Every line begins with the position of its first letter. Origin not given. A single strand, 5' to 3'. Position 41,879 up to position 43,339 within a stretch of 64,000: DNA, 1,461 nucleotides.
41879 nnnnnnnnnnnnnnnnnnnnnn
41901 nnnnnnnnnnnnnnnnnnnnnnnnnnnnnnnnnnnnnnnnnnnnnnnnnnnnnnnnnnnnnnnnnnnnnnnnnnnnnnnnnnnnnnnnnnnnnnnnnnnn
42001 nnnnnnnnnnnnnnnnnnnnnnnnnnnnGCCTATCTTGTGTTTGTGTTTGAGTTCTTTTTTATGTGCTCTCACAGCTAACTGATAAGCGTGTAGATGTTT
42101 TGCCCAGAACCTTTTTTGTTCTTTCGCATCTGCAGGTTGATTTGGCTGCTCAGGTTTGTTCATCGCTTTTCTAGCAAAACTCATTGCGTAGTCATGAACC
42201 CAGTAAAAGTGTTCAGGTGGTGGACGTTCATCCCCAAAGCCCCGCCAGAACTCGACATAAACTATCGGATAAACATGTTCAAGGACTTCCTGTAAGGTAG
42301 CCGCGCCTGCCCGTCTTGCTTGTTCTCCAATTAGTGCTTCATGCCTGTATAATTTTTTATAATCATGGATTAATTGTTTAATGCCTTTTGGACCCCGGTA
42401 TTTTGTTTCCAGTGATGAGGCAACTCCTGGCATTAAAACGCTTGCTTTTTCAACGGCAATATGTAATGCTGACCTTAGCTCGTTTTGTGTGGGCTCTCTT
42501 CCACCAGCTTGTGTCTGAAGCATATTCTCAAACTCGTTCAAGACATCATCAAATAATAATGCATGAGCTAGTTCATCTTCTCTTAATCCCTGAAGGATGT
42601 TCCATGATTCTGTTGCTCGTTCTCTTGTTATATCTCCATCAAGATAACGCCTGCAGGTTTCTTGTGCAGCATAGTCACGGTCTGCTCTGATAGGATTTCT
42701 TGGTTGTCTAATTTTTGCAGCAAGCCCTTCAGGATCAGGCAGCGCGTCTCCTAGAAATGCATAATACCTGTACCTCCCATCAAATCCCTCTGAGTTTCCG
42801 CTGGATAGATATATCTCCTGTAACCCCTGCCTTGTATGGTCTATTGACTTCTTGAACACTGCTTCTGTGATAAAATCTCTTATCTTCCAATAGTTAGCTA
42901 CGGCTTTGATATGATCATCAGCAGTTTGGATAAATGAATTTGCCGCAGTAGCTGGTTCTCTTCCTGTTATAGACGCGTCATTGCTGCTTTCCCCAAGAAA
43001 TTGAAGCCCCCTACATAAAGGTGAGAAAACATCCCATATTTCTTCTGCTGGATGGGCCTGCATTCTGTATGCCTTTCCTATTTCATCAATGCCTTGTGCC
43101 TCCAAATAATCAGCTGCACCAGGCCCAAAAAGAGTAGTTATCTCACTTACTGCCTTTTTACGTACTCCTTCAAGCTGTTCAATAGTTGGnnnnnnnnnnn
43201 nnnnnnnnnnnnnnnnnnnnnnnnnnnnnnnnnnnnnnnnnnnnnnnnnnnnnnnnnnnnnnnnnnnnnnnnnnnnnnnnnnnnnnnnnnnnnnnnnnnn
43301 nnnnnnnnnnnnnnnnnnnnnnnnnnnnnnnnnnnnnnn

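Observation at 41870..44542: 890-aa compositionally foreign ORF inserted directly 3' of tRNA-Leu(CAA)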

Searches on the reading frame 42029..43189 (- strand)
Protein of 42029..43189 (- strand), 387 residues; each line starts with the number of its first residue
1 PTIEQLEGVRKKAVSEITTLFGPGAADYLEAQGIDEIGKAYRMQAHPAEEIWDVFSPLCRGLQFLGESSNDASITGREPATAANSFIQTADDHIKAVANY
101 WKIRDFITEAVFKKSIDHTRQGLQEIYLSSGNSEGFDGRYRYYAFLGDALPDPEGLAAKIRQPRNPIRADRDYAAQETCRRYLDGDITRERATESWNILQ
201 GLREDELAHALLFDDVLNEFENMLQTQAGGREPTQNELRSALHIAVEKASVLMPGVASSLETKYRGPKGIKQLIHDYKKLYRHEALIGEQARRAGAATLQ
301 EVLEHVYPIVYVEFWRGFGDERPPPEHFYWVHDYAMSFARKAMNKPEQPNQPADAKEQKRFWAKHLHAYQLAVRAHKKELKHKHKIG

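Call 89: find_homologous_proteins(query=A3, max_evalue=0.01)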
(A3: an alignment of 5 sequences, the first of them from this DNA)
Query A3 (5 sequences): 8000 candidates shared short words with the query, none scored E <= 0.01.
